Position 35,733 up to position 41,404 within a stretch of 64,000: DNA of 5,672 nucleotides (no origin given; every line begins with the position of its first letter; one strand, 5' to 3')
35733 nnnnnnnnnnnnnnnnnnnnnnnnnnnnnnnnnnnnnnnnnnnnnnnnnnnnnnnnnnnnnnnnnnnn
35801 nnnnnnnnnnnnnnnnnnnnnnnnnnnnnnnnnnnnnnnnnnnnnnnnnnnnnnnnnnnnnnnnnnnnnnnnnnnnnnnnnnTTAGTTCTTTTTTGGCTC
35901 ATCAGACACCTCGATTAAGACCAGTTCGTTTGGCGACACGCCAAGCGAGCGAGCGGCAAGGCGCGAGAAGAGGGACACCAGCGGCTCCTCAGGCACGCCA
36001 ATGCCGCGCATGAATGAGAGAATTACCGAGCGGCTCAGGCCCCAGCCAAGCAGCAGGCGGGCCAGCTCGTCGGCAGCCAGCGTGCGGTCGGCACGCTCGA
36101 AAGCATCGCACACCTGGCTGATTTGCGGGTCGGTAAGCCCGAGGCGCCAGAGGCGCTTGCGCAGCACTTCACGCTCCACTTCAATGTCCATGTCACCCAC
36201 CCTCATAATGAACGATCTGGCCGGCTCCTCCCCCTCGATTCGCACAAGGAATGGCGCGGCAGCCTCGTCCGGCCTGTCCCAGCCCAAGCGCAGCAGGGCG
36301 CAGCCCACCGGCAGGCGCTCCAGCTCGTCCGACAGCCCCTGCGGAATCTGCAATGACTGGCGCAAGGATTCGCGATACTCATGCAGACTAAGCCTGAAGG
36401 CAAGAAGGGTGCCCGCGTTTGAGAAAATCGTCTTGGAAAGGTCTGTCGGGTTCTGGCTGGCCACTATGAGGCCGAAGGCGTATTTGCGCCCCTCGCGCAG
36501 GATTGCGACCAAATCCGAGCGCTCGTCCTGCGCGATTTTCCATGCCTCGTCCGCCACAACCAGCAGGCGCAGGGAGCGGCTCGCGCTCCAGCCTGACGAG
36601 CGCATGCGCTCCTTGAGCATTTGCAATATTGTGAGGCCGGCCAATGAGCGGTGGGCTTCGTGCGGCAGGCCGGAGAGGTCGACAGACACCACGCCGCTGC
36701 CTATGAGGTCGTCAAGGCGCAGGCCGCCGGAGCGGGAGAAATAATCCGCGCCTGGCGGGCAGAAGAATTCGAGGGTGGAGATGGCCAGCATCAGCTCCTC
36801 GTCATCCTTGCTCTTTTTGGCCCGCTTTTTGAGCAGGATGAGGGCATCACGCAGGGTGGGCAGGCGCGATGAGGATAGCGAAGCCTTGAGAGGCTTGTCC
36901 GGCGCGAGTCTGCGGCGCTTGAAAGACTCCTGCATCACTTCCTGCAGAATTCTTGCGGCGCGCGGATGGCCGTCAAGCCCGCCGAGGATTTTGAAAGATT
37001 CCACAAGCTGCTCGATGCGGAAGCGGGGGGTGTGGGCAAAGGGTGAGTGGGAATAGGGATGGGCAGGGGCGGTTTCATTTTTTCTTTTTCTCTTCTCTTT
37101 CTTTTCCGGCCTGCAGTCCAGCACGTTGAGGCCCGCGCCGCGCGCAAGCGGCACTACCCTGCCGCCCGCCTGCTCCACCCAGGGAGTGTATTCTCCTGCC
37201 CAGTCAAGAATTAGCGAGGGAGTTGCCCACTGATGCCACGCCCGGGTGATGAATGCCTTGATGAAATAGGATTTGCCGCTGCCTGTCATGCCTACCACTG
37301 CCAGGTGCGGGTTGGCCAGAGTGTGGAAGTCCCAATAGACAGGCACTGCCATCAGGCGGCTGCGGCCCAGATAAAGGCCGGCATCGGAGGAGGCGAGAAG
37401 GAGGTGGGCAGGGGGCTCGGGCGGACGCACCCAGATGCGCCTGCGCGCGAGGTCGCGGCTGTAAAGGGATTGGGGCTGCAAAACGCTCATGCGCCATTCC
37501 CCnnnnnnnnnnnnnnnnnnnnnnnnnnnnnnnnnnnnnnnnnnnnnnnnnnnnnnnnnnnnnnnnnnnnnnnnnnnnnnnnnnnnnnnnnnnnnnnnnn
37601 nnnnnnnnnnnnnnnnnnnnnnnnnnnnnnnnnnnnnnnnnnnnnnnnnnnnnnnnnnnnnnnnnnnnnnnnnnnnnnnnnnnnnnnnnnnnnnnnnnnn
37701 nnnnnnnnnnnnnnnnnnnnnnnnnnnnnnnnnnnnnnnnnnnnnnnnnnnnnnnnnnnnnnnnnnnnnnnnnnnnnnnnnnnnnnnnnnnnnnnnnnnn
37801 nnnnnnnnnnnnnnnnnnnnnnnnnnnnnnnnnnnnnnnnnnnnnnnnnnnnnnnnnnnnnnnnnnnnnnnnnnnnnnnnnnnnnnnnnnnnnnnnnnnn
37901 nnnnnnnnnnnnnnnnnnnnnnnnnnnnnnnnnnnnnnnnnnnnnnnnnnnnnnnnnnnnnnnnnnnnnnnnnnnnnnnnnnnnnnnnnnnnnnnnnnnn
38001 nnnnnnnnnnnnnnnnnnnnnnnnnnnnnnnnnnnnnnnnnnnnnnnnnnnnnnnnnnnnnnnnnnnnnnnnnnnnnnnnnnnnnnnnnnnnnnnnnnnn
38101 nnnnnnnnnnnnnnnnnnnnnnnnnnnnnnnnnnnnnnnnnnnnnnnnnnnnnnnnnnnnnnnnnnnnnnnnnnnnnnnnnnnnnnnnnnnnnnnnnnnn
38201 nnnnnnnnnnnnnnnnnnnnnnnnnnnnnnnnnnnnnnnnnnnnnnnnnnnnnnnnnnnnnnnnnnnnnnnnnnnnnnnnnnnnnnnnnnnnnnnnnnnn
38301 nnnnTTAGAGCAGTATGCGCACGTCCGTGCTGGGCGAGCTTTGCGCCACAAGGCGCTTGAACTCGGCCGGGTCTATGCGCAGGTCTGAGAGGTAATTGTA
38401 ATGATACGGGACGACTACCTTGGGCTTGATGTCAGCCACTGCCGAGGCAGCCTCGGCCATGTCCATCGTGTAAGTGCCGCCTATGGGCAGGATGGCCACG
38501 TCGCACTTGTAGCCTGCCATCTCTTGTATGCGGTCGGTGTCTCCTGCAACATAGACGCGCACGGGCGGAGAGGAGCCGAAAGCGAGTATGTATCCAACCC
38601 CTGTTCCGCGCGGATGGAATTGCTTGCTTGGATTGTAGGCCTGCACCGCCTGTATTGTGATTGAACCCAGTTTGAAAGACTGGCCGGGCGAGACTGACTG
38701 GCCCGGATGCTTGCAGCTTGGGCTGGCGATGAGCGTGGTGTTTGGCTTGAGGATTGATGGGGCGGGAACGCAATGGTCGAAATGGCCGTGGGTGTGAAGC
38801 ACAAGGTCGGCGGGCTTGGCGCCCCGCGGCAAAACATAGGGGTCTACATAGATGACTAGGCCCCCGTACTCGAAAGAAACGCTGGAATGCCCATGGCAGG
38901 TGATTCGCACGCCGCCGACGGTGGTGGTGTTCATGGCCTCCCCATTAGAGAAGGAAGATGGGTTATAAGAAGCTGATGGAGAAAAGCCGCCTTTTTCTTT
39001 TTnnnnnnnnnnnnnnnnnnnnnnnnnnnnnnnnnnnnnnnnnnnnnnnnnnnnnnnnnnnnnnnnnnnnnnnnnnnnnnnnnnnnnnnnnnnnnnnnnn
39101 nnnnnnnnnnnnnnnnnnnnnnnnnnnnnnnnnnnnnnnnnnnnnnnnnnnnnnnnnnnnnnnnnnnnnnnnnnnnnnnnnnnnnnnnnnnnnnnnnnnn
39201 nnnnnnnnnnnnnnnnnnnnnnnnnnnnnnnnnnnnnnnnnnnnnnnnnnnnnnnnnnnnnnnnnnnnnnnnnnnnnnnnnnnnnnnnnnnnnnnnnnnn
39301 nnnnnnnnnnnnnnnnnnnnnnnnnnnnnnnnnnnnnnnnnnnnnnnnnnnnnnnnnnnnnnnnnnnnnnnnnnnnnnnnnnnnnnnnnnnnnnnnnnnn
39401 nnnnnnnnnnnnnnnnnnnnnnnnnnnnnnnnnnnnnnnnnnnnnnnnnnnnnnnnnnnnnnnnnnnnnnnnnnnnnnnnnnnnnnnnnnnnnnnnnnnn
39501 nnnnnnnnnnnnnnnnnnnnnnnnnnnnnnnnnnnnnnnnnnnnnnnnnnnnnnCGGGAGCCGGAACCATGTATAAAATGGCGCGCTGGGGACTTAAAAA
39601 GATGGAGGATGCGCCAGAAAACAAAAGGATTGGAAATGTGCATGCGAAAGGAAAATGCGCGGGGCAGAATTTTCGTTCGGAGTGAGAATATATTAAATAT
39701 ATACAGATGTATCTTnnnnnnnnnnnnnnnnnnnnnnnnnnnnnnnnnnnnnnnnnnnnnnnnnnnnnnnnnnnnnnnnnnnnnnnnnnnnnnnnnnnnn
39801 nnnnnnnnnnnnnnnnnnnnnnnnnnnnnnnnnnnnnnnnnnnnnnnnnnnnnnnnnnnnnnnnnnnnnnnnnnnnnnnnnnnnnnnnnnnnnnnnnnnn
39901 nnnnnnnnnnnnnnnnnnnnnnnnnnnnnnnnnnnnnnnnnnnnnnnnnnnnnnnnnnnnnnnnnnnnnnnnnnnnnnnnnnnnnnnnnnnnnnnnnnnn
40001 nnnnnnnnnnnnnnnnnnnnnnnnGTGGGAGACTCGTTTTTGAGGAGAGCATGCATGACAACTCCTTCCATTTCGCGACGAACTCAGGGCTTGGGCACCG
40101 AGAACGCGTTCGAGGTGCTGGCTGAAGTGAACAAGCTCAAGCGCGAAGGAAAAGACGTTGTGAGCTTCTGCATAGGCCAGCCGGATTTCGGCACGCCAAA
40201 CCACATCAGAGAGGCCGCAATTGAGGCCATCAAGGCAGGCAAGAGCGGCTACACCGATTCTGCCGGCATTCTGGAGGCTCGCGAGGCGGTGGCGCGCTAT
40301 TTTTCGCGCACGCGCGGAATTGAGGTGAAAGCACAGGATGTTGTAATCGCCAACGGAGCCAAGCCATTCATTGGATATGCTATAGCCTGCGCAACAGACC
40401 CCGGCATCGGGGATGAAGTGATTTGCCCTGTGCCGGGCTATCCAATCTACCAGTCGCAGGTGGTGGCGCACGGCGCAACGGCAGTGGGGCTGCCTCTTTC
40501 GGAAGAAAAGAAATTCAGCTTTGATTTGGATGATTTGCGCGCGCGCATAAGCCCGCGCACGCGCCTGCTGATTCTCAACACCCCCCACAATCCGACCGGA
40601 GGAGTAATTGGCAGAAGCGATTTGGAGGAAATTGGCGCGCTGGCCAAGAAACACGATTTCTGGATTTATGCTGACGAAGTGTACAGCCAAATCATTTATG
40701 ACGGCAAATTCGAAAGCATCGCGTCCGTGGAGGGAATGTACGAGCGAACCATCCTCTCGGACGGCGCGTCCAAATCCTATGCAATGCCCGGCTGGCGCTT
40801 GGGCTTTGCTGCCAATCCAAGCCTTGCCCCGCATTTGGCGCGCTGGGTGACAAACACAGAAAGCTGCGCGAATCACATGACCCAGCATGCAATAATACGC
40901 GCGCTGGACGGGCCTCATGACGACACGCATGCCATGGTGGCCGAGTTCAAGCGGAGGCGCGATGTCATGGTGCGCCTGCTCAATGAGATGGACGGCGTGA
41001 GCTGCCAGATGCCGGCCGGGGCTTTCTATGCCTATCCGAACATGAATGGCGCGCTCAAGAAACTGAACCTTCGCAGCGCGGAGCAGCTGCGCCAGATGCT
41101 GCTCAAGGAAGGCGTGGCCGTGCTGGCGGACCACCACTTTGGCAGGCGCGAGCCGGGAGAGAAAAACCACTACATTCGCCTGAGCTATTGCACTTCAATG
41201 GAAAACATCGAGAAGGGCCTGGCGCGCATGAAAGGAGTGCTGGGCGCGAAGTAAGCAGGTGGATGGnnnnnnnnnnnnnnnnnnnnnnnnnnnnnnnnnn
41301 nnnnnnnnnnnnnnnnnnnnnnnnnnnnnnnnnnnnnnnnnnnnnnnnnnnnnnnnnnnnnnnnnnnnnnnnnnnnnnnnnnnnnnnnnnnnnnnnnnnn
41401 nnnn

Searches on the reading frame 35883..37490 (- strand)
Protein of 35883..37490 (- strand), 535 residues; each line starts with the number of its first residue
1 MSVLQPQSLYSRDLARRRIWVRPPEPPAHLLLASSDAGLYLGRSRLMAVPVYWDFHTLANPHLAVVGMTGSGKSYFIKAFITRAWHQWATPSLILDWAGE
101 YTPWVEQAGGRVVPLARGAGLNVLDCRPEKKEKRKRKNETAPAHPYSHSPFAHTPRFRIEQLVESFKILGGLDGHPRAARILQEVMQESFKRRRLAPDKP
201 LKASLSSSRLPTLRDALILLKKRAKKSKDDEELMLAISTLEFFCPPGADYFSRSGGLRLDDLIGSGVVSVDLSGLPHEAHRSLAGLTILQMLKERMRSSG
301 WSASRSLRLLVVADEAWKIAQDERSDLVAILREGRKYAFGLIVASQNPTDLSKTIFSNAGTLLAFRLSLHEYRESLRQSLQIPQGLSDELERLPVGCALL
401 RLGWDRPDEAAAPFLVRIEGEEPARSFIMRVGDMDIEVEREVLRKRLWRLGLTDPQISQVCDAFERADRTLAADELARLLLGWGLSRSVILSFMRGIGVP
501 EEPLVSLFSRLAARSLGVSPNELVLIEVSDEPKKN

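Call 10: search_protein_families(library=pfam, proteins=[window:35883-37490:-], max_evalue=0.00001)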
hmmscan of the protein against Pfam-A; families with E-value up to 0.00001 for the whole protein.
window:35883-37490:- (535 aa): 2 families
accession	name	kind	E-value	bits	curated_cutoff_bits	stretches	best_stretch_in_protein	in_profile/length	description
PF01935.23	DUF87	-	2.8e-14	54.2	23.2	1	48-285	11-214/220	Helicase HerA, central domain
PF12846.13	AAA_10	-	1.6e-08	34.4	27.5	0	282-375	216-311/362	AAA-like domain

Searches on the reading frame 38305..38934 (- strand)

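Call 10: search_protein_families(library=pfam, proteins=[window:38305-38934:-], max_evalue=0.00001)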
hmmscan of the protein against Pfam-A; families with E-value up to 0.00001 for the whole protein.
window:38305-38934:- (209 aa): 2 families
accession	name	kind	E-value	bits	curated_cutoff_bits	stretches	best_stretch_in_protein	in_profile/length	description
PF13483.12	Lactamase_B_3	-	1.8e-25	90.2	24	1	10-178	1-160/160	Beta-lactamase superfamily domain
PF12706.13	Lactamase_B_2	-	4.2e-17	62.9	27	1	37-179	26-200/200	Beta-lactamase superfamily domain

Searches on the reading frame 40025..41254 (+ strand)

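Call 11: search_protein_families(library=pfam, proteins=[window:40025-41254:+], max_evalue=0.00001)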
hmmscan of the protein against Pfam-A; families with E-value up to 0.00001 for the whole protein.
window:40025-41254:+ (409 aa): 1 family
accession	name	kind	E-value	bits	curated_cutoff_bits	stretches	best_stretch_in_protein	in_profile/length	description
PF00155.27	Aminotran_1_2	-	2.1e-62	211.8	19.7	1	43-401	1-360/361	Aminotransferase class I and II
